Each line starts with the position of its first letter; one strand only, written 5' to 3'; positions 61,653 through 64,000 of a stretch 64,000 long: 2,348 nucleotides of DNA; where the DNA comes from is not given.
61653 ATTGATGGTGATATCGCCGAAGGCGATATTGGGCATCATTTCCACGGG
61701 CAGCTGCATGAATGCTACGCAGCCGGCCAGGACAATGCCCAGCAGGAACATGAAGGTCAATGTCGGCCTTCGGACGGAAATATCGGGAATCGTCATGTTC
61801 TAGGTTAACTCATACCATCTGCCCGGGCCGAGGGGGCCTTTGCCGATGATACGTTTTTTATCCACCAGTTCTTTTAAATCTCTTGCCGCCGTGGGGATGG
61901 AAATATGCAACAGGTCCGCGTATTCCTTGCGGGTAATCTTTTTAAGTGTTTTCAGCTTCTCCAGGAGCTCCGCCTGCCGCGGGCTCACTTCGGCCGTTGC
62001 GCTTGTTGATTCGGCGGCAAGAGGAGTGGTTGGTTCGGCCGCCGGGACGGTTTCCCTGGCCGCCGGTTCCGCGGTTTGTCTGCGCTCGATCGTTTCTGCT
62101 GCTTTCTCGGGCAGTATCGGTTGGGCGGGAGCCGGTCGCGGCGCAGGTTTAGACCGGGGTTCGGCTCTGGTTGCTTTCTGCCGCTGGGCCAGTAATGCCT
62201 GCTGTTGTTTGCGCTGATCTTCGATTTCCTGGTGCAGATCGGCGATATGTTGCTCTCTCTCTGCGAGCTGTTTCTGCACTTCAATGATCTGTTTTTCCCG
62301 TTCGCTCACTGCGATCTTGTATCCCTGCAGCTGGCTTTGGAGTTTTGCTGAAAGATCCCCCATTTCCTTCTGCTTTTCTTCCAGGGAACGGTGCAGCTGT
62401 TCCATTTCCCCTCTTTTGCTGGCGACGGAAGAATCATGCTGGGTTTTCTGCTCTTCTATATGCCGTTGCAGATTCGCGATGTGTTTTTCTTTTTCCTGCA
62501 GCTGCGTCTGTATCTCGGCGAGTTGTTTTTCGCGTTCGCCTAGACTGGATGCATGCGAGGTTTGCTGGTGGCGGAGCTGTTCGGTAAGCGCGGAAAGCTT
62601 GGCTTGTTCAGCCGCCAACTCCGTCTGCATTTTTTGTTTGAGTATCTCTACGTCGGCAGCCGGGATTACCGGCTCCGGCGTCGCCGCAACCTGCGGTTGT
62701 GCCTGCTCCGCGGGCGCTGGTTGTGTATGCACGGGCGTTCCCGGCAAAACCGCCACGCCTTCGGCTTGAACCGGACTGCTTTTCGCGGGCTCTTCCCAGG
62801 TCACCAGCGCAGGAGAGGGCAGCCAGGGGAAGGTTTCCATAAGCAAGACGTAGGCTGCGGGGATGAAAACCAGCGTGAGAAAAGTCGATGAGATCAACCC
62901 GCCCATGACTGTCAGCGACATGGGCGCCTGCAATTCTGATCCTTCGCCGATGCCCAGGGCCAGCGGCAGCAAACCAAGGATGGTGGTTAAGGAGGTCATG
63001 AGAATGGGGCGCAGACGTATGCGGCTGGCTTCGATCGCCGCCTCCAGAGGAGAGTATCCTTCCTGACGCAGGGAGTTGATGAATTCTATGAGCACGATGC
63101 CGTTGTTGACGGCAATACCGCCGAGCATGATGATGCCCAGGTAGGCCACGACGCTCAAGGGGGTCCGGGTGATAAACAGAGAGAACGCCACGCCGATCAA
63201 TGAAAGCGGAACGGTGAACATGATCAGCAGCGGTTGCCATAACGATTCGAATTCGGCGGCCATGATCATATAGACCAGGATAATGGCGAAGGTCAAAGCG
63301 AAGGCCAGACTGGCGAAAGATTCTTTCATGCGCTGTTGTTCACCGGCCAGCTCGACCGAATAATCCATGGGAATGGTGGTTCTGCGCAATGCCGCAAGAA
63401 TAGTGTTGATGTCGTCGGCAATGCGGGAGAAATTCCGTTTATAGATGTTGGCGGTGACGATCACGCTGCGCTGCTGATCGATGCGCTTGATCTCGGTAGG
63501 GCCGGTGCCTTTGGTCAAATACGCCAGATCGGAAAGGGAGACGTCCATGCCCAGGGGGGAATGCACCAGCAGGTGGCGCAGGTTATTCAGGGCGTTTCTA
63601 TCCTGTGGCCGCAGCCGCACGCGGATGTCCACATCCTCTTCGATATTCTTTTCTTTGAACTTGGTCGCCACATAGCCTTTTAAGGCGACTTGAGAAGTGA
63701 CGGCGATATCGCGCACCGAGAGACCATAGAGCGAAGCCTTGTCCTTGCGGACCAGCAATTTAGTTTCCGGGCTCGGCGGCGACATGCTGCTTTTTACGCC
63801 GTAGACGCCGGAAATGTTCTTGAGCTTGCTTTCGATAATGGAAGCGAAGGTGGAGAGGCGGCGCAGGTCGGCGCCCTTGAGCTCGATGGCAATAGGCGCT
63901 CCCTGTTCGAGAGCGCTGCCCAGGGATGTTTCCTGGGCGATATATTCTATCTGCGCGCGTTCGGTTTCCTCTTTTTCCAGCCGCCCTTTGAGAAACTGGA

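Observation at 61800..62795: RND permease fused to a long cytoplasmic coiled-coil and a winged-helix DNA-binding-like domain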

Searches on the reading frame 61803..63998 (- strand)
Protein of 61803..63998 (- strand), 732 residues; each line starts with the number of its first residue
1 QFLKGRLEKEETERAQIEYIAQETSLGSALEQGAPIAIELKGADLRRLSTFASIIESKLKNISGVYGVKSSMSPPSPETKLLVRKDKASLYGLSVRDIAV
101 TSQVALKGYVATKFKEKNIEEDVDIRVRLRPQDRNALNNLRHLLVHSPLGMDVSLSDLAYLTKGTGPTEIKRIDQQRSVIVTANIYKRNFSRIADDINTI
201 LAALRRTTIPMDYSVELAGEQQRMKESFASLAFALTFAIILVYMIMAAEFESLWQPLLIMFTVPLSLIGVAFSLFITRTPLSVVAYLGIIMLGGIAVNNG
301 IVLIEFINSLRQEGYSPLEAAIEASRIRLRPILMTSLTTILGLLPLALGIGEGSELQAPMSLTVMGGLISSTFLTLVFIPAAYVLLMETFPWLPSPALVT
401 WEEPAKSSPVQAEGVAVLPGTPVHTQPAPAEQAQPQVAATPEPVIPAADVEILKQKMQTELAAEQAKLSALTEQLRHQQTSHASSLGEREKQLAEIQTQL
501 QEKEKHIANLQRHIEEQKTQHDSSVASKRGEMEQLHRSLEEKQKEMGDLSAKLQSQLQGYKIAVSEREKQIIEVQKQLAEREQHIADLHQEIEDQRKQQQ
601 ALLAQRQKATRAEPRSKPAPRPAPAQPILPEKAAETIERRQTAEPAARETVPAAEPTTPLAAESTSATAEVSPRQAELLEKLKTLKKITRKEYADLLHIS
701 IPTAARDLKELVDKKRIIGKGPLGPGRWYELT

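Call 5: search_protein_families(library=pfam, proteins=[window:61803-63998:-], max_evalue=1)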
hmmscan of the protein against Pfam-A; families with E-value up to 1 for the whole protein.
window:61803-63998:- (732 aa): 9 families
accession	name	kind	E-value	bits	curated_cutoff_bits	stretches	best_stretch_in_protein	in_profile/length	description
PF00873.25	ACR_tran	-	1.2e-89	301.7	28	1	26-386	663-1020/1021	AcrB/AcrD/AcrF family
PF03176.21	MMPL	-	1.3e-05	24.8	20.5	1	195-388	105-304/333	MMPL family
PF08220.18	HTH_DeoR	-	0.0012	18.9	21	1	674-716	1-43/57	DeoR-like helix-turn-helix domain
PF00038.26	Filament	-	0.037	14.1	40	1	465-610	123-272/313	Intermediate filament protein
PF25213.1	HVO_A0261_N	-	0.04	14.2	35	1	672-716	10-53/86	HVO_A0261 N-terminal domain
PF01047.28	MarR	-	0.088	13.2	24.6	1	672-714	2-44/59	MarR family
PF08279.18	HTH_11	-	0.13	12.6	25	1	674-713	1-41/55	HTH domain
PF17098.10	Wtap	-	0.37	11.1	35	0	492-593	53-149/155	WTAP/Mum2p family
PF08702.15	Fib_alpha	-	0.62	10.7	29.9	0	533-598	66-131/143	Fibrinogen alpha/beta chain family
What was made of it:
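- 62814..64000 (-): 3' part of the RND permease core (residues about 662-1057 of the 1394-aa protein). The gene continues about 2 kb beyond the window. ACR_tran PF00873 E 1.2e-89 (call 5).
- On RND permease, HAE1-like (Pfam ACR_tran PF00873): PF00873 E 1.2e-89 to profile position 1020 of 1021 (call 5).
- On DeoR-like winged HTH domain (PF08220): The score is 18.9 bits when scanned inside the long protein (call 5).
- Checked: Pfam ACR_tran ends at residue 386 of the 732-aa window part, at profile position 1020 of 1021 (call 5).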

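Call 6: search_protein_families(library=ncbifam, proteins=[window:61803-63998:-], max_evalue=1)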
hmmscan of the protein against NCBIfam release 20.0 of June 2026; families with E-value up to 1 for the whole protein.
window:61803-63998:- (732 aa): 28 families (the best 25 are shown)
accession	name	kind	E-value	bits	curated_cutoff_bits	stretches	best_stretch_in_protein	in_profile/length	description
NF033617.1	RND_permease_2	subfamily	9.6e-72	242.3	1250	1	32-386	657-1007/1009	multidrug efflux RND transporter permease subunit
TIGR00914.1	2A0601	subfamily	9.1e-67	225.6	701.45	1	34-387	682-1036/1051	CusA/CzcA family heavy metal efflux RND transporter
NF000282.2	RND_permease_1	subfamily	7.5e-55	186.4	1250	1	66-386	713-1027/1029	multidrug efflux RND transporter permease subunit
TIGR00915.1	2A0602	subfamily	1.1e-50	172.6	940.35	1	65-391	712-1033/1050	efflux RND transporter permease subunit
NF007798.0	PRK10503.1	equivalog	1.6e-42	145.2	1584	1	39-386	678-1022/1040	MdtB/MuxB family multidrug efflux RND transporter permease subunit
NF007905.0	PRK10614.1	equivalog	5.3e-40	136.9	1774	1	32-386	657-1008/1025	multidrug efflux RND transporter permease subunit MdtC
NF007133.0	PRK09579.1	equivalog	4.3e-38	130.5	1763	1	76-387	698-1003/1017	multidrug efflux RND transporter permease subunit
NF007842.1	PRK10555.1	equivalog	9.9e-37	126.3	1854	1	76-392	722-1032/1036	multidrug efflux RND transporter permease AcrD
NF007131.0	PRK09577.1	equivalog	5.2e-36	123.8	1768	1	76-388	718-1024/1045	multidrug efflux RND transporter permease subunit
NF000037.1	RND_perm_OqxB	exception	1.8e-31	108.8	2200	1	71-387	723-1035/1050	multidrug efflux RND transporter permease subunit OqxB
NF011706.2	PRK15127.1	equivalog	3e-31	108.2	2150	1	74-389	722-1032/1049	multidrug efflux RND transporter permease subunit AcrB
TIGR00921.1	2A067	subfamily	1.5e-09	36.5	351.9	1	178-384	136-344/733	hydrophobe/amphiphile efflux-3 (HAE3) family transporter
TIGR00916.1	2A0604s01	subfamily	1e-06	28.5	148.6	1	229-373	90-228/231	SecD/SecF family protein translocase subunit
TIGR02169.1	SMC_prok_A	equivalog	1.7e-05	22.7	729.4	1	454-612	314-471/1165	chromosome segregation protein SMC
TIGR02168.1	SMC_prok_B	equivalog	4.9e-05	21.3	567.35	1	454-711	723-979/1181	chromosome segregation protein SMC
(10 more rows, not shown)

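Call 8: find_homologous_proteins(query=window:61803-63998:-)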
Query window:61803-63998:- (732 aa): 7317 proteins with E <= 0.001 among 8000 candidates; the best 120 are listed.
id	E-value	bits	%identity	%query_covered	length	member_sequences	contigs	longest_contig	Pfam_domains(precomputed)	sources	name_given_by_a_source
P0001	1.2e-236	805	54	100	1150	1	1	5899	PF03176.22,PF00873.26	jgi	-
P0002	3.8e-218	744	70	61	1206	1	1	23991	PF03176.22,PF00873.26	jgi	jgi:HAE1 family hydrophobic/amphiphilic exporter-1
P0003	2.0e-217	742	76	53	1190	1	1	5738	PF03176.22,PF02355.23,PF00873.26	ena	-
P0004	2.2e-217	742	76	53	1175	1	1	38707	PF03176.22,PF02355.23,PF00873.26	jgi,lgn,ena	-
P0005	1.9e-216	739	66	64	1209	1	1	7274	PF03176.22,PF02355.23,PF00873.26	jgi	jgi:HAE1 family hydrophobic/amphiphilic exporter-1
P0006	6.4e-216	737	74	54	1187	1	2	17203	PF03176.22,PF00873.26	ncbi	ncbi:MAG: efflux RND transporter permease subunit [bacterium]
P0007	1.5e-215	736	64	68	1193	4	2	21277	PF03176.22,PF00873.26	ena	-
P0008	1.9e-215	735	68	62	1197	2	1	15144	PF03176.22,PF02355.23,PF08220.19,PF00873.26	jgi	-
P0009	4.2e-215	734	74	56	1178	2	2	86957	PF03176.22,PF02355.23,PF00873.26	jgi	jgi:HAE1 family hydrophobic/amphiphilic exporter-1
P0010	7.2e-215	733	64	64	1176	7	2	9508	PF03176.22,PF02355.23,PF08220.19,PF00873.26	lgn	-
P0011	4.7e-214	731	68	61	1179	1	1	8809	PF03176.22,PF02355.23,PF08220.19,PF00873.26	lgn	-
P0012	6.8e-214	730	63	61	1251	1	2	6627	PF03176.22,PF00873.26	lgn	-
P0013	8.1e-214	730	67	62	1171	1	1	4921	PF03176.22,PF02355.23,PF08220.19,PF00873.26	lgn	-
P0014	1.5e-213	729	76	53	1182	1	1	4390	PF03176.22,PF00873.26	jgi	jgi:HAE1 family hydrophobic/amphiphilic exporter-1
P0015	2.1e-213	729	66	61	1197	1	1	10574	PF02355.23,PF00873.26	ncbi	-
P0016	2.4e-213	728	67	61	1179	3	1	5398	PF03176.22,PF02355.23,PF00873.26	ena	-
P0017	2.4e-213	728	68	61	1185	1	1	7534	PF03176.22,PF02355.23,PF00873.26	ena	-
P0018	7.4e-213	727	76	53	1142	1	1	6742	PF03176.22,PF02355.23,PF00873.26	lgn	-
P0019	2.7e-212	725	73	54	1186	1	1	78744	PF03176.22,PF08220.19,PF00873.26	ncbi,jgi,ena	ncbi:MAG: efflux RND transporter permease subunit [Candidatus Omnitrophota bacterium]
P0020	4.9e-211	721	52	100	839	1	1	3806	PF03176.22,PF00873.26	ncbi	ncbi:MAG: efflux RND transporter permease subunit, partial [Candidatus Omnitrophota bacterium]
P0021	5.1e-211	721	72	54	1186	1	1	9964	PF03176.22,PF08220.19,PF00873.26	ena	-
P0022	1.6e-210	719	74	55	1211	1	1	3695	PF03176.22,PF00873.26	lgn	-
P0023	1.7e-210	719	65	63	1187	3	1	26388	PF03176.22,PF00873.26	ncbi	ncbi:MAG: efflux RND transporter permease subunit [Candidatus Omnitrophota bacterium]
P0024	2.4e-210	719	68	59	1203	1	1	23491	PF03176.22,PF02355.23,PF08220.19,PF00873.26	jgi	-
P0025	3.1e-210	718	75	53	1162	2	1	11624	PF03176.22,PF08220.19,PF00873.26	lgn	-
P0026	8.3e-210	717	71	55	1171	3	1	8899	PF03176.22,PF00873.26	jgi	-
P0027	1.4e-209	716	62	64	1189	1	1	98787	PF03176.22,PF00873.26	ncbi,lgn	-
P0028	2.5e-209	715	64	65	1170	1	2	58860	PF03176.22,PF00873.26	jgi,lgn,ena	-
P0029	4.0e-209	715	67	60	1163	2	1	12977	PF03176.22,PF02355.23,PF08220.19,PF13545.13,PF00873.26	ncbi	-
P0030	4.5e-209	714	70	58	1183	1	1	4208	PF03176.22,PF02355.23,PF08220.19,PF00873.26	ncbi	-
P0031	5.2e-209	714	73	54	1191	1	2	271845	PF03176.22,PF02355.23,PF00873.26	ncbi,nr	ncbi:MAG: efflux RND transporter permease subunit [Candidatus Omnitrophica bacterium]|nr:efflux RND 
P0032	2.7e-208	712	68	59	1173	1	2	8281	PF03176.22,PF00873.26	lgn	-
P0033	1.7e-207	709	73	53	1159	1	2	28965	PF03176.22,PF08220.19,PF00873.26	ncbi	-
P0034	1.9e-207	709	72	53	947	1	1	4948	PF03176.22,PF00873.26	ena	-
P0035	7.4e-207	707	73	54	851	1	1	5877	PF03176.22,PF00873.26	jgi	jgi:HAE1 family hydrophobic/amphiphilic exporter-1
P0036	9.1e-207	707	68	61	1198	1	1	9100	PF02355.23,PF00873.26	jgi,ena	-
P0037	1.2e-206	706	64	68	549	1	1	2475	PF03176.22,PF00873.26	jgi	jgi:HAE1 family hydrophobic/amphiphilic exporter-1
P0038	8.7e-206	703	67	61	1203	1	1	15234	PF03176.22,PF08220.19,PF00873.26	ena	-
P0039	1.0e-205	703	72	53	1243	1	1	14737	PF03176.22,PF00873.26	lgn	-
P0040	1.1e-205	703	68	59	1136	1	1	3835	PF03176.22,PF08220.19,PF00873.26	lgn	-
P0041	1.8e-205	702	67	60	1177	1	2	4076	PF03176.22,PF02355.23,PF00873.26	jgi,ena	-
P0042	1.9e-205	702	67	58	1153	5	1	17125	PF03176.22,PF00873.26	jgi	-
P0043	5.5e-205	701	63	63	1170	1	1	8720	PF03176.22,PF00873.26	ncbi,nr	ncbi:MAG: efflux RND transporter permease subunit [Candidatus Omnitrophica bacterium]|nr:efflux RND 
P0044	1.1e-204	700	62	65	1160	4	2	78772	PF03176.22,PF08220.19,PF00873.26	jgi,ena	-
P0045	9.4e-204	697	72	53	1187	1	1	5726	PF03176.22,PF00873.26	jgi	jgi:HAE1 family hydrophobic/amphiphilic exporter-1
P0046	8.5e-203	694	69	55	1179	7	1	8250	PF03176.22,PF00873.26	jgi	jgi:HAE1 family hydrophobic/amphiphilic exporter-1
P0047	1.7e-200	686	68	56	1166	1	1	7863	PF13412.13,PF03176.22,PF08220.19,PF00873.26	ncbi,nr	ncbi:MAG: efflux RND transporter permease subunit [Candidatus Omnitrophica bacterium]|nr:efflux RND 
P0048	2.7e-200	685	70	54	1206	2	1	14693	PF03176.22,PF02355.23,PF08220.19,PF00873.26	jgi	-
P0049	2.2e-199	682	64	61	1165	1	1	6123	PF03176.22,PF00873.26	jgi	jgi:HAE1 family hydrophobic/amphiphilic exporter-1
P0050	2.3e-197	676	68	53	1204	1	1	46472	PF03176.22,PF00873.26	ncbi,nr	ncbi:MAG: efflux RND transporter permease subunit [Candidatus Omnitrophica bacterium]|nr:efflux RND 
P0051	3.8e-197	675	71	54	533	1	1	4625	PF03176.22,PF02355.23,PF08220.19,PF00873.26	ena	-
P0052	9.0e-196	670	69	53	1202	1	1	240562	PF03176.22,PF00873.26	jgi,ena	-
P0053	9.0e-192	657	69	52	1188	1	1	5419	PF03176.22,PF00873.26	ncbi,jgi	jgi:HAE1 family hydrophobic/amphiphilic exporter-1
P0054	4.8e-191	655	66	54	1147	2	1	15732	PF03176.22,PF08220.19,PF00873.26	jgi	-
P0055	1.1e-190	654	67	53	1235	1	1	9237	PF03176.22,PF00873.26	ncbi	-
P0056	3.9e-189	649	67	53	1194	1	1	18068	PF03176.22,PF00873.26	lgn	-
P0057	4.1e-189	648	73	54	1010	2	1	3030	PF03176.22,PF02355.23,PF00873.26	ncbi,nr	ncbi:MAG: efflux RND transporter permease subunit, partial [Candidatus Omnitrophica bacterium]|nr:ef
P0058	8.5e-189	647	59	75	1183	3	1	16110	PF03176.22,PF00873.26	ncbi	ncbi:MAG: efflux RND transporter permease subunit, partial [Candidatus Omnitrophota bacterium]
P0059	8.9e-189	647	52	92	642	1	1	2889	PF00873.26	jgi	jgi:hypothetical protein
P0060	4.6e-188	645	67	53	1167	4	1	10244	PF03176.22,PF00873.26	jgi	jgi:HAE1 family hydrophobic/amphiphilic exporter-1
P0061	7.4e-188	644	66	53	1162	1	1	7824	PF03176.22,PF00873.26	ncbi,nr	ncbi:MAG: efflux RND transporter permease subunit [Candidatus Omnitrophota bacterium]|nr:efflux RND 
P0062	8.1e-187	641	63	60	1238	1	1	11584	PF03176.22,PF00873.26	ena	-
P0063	1.0e-186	641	67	52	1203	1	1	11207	PF03176.22,PF00873.26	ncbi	-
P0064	6.7e-185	634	73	54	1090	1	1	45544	PF03176.22,PF00873.26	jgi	jgi:hydrophobic/amphiphilic exporter-1 (mainly G- bacteria), HAE1 family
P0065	2.4e-183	629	66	53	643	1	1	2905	PF00873.26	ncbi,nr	ncbi:MAG: efflux RND transporter permease subunit, partial [Candidatus Omnitrophica bacterium]|nr:ef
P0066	9.9e-183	627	65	53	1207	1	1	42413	PF03176.22,PF00873.26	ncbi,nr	ncbi:MAG: efflux RND transporter permease subunit [Candidatus Omnitrophota bacterium]|nr:efflux RND 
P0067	1.7e-182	627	67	53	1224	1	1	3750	PF03176.22,PF00873.26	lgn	-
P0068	2.6e-182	626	65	53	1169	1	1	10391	PF03176.22,PF08220.19,PF00873.26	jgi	-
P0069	1.7e-180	620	49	77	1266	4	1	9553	PF13412.13,PF08279.19,PF03176.22,PF02355.23,PF08220.19,PF00873.26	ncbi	-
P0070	5.2e-180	618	63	51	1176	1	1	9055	PF03176.22,PF00873.26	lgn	-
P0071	2.0e-178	613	66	55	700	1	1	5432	PF00873.26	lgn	-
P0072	9.1e-177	608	65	52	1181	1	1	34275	PF03176.22,PF00873.26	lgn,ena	-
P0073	2.1e-176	606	76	44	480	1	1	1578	PF03176.22,PF00873.26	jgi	jgi:HAE1 family hydrophobic/amphiphilic exporter-1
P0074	6.7e-176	605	63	51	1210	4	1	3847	PF03176.22,PF00873.26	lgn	-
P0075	2.6e-172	593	67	53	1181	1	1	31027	PF03176.22,PF00873.26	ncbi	ncbi:MAG: efflux RND transporter permease subunit, partial [Candidatus Omnitrophota bacterium]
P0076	4.5e-164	566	57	52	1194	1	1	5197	PF03176.22,PF00873.26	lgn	-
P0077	1.4e-161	557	55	56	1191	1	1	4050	PF03176.22,PF02355.23,PF00873.26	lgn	-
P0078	7.9e-160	552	56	52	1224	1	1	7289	PF03176.22,PF00873.26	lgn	-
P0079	3.8e-159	549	53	53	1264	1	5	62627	PF13412.13,PF03176.22,PF02355.23,PF00873.26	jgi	-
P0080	4.2e-158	546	52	60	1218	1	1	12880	PF03176.22,PF00873.26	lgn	-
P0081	5.4e-158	546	53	56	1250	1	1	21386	PF03176.22,PF08220.19,PF00873.26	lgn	-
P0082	1.3e-157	544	57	53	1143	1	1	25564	PF13412.13,PF03176.22,PF08220.19,PF00873.26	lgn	-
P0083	2.1e-156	540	57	60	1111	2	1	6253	PF03176.22,PF00873.26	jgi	-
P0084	2.4e-156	540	53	59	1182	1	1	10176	PF13412.13,PF03176.22,PF00873.26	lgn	-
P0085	2.6e-156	540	54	53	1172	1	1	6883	PF03176.22,PF02355.23,PF00873.26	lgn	-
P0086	4.4e-156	539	56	52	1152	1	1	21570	PF13412.13,PF08279.19,PF03176.22,PF08220.19,PF00873.26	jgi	jgi:HAE1 family hydrophobic/amphiphilic exporter-1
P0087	5.2e-156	539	53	59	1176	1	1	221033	PF03176.22,PF00873.26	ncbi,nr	ncbi:MAG: efflux RND transporter permease subunit [Candidatus Omnitrophica bacterium]|nr:efflux RND 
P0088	6.7e-156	539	51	60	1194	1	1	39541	PF03176.22,PF08220.19,PF00873.26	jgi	-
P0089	9.9e-156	538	50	59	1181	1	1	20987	PF03176.22,PF08220.19,PF00873.26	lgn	-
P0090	1.2e-155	538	50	60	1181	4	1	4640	PF03176.22,PF02355.23,PF00873.26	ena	-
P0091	2.1e-155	537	53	56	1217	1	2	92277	PF03176.22,PF08220.19,PF00873.26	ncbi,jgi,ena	-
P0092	4.1e-155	536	52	56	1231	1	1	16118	PF03176.22,PF08220.19,PF00873.26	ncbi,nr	ncbi:MAG: efflux RND transporter permease subunit [Candidatus Omnitrophica bacterium]|nr:efflux RND 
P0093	5.9e-155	536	55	53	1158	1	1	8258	PF08279.19,PF03176.22,PF08220.19,PF00873.26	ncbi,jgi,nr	ncbi:MAG TPA: DeoR family transcriptional regulator [Candidatus Omnitrophica bacterium]|nr:DeoR fami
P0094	6.0e-155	536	55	53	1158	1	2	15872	PF08279.19,PF03176.22,PF08220.19,PF00873.26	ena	-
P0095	6.9e-155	535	57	52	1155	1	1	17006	PF03176.22,PF00873.26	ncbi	ncbi:MAG: efflux RND transporter permease subunit [Candidatus Omnitrophota bacterium]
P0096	7.5e-155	535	55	52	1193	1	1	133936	PF03176.22,PF00873.26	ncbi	ncbi:MAG: efflux RND transporter permease subunit [Candidatus Omnitrophota bacterium]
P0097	1.4e-154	534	52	57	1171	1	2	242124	PF03176.22,PF00873.26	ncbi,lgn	-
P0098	1.6e-154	534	51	62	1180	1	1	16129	PF02355.23,PF00873.26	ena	-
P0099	4.5e-154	533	56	53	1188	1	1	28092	PF13412.13,PF03176.22,PF02355.23,PF08220.19,PF00873.26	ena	-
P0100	1.2e-153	531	52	60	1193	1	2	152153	PF03176.22,PF02355.23,PF08220.19,PF00873.26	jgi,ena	-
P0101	2.0e-153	531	55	52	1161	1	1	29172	PF08279.19,PF03176.22,PF08220.19,PF00873.26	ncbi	-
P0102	2.8e-153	530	55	52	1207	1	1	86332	PF03176.22,PF00873.26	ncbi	ncbi:efflux RND transporter permease subunit [Candidatus Omnitrophota bacterium]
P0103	4.7e-153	529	55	52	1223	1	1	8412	PF03176.22,PF02355.23,PF08220.19,PF00873.26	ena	-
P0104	6.1e-153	529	54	53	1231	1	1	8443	PF13412.13,PF03176.22,PF08220.19,PF00873.26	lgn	-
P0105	9.5e-153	528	48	68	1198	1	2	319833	PF03176.22,PF02355.23,PF08220.19,PF00873.26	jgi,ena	-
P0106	1.0e-152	528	51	60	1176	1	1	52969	PF03176.22,PF02355.23,PF08220.19,PF00873.26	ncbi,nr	ncbi:MAG: efflux RND transporter permease subunit [Candidatus Omnitrophica bacterium]|nr:efflux RND 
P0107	1.2e-152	528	55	52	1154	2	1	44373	PF03176.22,PF02355.23,PF00873.26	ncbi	ncbi:MAG: efflux RND transporter permease subunit [Candidatus Omnitrophota bacterium]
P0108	1.4e-152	528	51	60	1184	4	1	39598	PF03176.22,PF08220.19,PF00873.26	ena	-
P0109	1.8e-152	527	54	54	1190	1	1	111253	PF03176.22,PF02355.23,PF00873.26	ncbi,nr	ncbi:MAG: efflux RND transporter permease subunit [Candidatus Omnitrophota bacterium]|nr:efflux RND 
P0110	1.8e-152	527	53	53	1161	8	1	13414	PF03176.22,PF08220.19,PF00873.26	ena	-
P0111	2.7e-152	527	53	57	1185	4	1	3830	PF03176.22,PF02355.23,PF08220.19,PF00873.26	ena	-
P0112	2.9e-152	527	50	62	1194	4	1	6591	PF03176.22,PF02355.23,PF00873.26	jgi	jgi:HAE1 family hydrophobic/amphiphilic exporter-1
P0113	2.9e-152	527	52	57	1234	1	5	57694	PF03176.22,PF08220.19,PF00873.26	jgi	-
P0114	3.1e-152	527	51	58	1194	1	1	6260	PF03176.22,PF08220.19,PF00873.26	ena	-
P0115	6.3e-152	526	49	60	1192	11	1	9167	PF03176.22,PF02355.23,PF00873.26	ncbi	-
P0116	7.8e-152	525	53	54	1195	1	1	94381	PF03176.22,PF02355.23,PF00873.26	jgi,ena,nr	nr:efflux RND transporter permease subunit [Candidatus Omnitrophota bacterium]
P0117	1.2e-151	525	49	61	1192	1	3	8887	PF03176.22,PF02355.23,PF00873.26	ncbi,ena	-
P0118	1.2e-151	525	57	52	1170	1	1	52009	PF03176.22,PF00873.26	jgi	jgi:HAE1 family hydrophobic/amphiphilic exporter-1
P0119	1.6e-151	524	54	54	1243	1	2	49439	PF03176.22,PF08220.19,PF00873.26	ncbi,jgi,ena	-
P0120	1.7e-151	524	53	54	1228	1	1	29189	PF13412.13,PF03176.22,PF08220.19,PF00873.26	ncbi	-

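Call 21: find_encoding_contigs(protein=P0031, flank=8000, max_places=1)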
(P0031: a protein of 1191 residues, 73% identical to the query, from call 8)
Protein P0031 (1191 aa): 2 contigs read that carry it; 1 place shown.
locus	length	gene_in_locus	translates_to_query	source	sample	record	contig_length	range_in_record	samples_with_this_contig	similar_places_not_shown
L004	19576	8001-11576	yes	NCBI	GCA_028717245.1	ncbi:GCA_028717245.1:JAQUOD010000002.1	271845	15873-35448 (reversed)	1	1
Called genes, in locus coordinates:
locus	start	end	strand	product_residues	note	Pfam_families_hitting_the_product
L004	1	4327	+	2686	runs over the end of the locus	PF03412:Peptidase_C39, PF13517:FG-GAP_3 (faint), PF01839:FG-GAP (faint), PF03534:SpvB, PF12256:TcdB_toxin_midN, PF25023:TEN_YD-shell, PF05593:RHS_repeat, PF25023:TEN_YD-shell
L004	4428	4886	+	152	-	-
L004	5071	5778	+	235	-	-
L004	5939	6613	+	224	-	PF01797:Y1_Tnp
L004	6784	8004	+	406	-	PF13173:AAA_14, PF13635:DUF4143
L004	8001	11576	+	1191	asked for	PF00873:ACR_tran, PF03176:MMPL, PF02355:SecD_SecF_C (weak)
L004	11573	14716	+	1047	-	PF00873:ACR_tran, PF03176:MMPL (faint)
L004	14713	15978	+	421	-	PF25917:BSH_RND (faint), PF25944:Beta-barrel_RND, PF25954:Beta-barrel_RND_2, PF25967:RND-MFP_C (faint)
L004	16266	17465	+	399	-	PF08495:FIST, PF10442:FIST_C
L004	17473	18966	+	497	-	PF00512:HisKA, PF01984:dsDNA_bind (weak), PF02518:HATPase_c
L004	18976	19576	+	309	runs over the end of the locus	PF00072:Response_reg, PF00990:GGDEF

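Call 22: find_encoding_contigs(protein=P0105, flank=8000, max_places=1)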
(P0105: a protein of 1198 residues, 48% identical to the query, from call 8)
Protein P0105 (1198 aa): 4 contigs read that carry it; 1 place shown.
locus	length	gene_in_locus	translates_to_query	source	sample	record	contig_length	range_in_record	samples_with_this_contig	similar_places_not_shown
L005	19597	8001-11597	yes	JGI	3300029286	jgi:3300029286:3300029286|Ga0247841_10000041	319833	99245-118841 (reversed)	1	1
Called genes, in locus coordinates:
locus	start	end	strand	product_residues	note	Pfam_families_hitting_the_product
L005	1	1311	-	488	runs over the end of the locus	PF13185:GAF_2 (weak), PF13492:GAF_3 (weak), PF00512:HisKA, PF02518:HATPase_c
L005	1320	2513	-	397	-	PF08495:FIST, PF10442:FIST_C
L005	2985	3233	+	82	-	-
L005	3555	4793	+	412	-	PF13412:HTH_24 (weak), PF00480:ROK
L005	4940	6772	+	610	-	PF03544:TonB_C, PF02321:OEP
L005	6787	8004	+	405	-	PF25944:Beta-barrel_RND (weak), PF25954:Beta-barrel_RND_2, PF25967:RND-MFP_C (weak)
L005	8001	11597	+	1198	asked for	PF00873:ACR_tran, PF03176:MMPL (weak), PF02355:SecD_SecF_C (weak), PF08220:HTH_DeoR (faint)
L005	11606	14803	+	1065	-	PF00873:ACR_tran, PF03176:MMPL (faint)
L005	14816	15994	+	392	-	PF10473:CENP-F_leu_zip (faint)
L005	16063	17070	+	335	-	PF06071:YchF-GTPase_C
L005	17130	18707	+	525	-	PF02142:MGS, PF01808:AICARFT_IMPCHas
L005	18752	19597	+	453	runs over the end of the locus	PF08245:Mur_ligase_M, PF27239:FOL3_C, PF02875:Mur_ligase_C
